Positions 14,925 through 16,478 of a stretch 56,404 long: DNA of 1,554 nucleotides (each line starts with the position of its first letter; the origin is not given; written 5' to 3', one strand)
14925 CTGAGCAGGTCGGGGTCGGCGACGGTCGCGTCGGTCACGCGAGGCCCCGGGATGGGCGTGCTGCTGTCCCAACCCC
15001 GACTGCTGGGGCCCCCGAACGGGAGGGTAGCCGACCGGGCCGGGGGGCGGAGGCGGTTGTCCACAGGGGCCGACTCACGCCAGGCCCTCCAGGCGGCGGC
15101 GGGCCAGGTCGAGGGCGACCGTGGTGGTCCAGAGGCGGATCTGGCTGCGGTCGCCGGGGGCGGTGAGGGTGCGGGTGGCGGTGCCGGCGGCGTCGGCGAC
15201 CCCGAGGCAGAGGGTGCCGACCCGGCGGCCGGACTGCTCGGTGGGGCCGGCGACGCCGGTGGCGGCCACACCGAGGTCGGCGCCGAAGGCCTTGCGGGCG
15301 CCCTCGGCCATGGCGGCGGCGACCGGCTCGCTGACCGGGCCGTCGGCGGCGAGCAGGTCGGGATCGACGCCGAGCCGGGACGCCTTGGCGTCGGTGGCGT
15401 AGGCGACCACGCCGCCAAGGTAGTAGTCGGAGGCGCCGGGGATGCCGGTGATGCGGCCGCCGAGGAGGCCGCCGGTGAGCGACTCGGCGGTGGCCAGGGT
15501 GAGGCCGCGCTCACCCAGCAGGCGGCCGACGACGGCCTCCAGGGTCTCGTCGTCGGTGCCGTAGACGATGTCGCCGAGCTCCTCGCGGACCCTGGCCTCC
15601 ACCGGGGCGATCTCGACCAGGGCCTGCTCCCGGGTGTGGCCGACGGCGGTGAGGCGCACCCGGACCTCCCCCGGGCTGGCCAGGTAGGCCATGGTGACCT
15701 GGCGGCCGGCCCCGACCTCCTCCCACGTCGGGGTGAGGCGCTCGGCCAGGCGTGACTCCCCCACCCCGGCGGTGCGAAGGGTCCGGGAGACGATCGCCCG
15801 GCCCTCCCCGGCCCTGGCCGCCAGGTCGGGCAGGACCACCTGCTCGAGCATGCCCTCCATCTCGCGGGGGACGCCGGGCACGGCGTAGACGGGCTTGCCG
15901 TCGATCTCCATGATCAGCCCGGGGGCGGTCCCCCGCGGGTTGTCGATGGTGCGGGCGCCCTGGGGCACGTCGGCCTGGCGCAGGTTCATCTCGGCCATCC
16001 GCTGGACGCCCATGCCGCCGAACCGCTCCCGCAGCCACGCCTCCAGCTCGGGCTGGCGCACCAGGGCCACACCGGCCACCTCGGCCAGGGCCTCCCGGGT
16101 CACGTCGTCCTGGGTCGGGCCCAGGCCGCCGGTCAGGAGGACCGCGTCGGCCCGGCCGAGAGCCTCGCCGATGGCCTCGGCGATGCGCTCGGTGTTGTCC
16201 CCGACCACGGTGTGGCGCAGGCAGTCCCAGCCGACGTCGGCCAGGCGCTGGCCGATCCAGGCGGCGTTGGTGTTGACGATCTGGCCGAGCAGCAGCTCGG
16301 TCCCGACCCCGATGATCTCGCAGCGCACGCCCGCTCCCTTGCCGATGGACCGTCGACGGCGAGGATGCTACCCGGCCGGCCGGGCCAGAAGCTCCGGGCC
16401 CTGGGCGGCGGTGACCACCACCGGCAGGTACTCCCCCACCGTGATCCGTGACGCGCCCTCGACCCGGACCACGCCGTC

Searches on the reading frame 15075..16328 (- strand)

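Call 32: search_protein_families(library=pfam, proteins=[window:15075-16328:-], max_evalue=0.001)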
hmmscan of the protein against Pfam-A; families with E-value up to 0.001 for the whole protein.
window:15075-16328:- (417 aa): 3 families
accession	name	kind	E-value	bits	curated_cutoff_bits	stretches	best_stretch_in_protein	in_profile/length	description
PF02464.23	CinA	-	7.3e-50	169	23.5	1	261-412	2-154/155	Competence-damaged protein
PF00994.29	MoCF_biosynth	-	6.6e-36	123.6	26.6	1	4-170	1-143/144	Probable molybdopterin binding domain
PF18146.6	CinA_KH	-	3.2e-19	69.2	27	1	181-257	1-73/73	Damage-inducible protein CinA KH domain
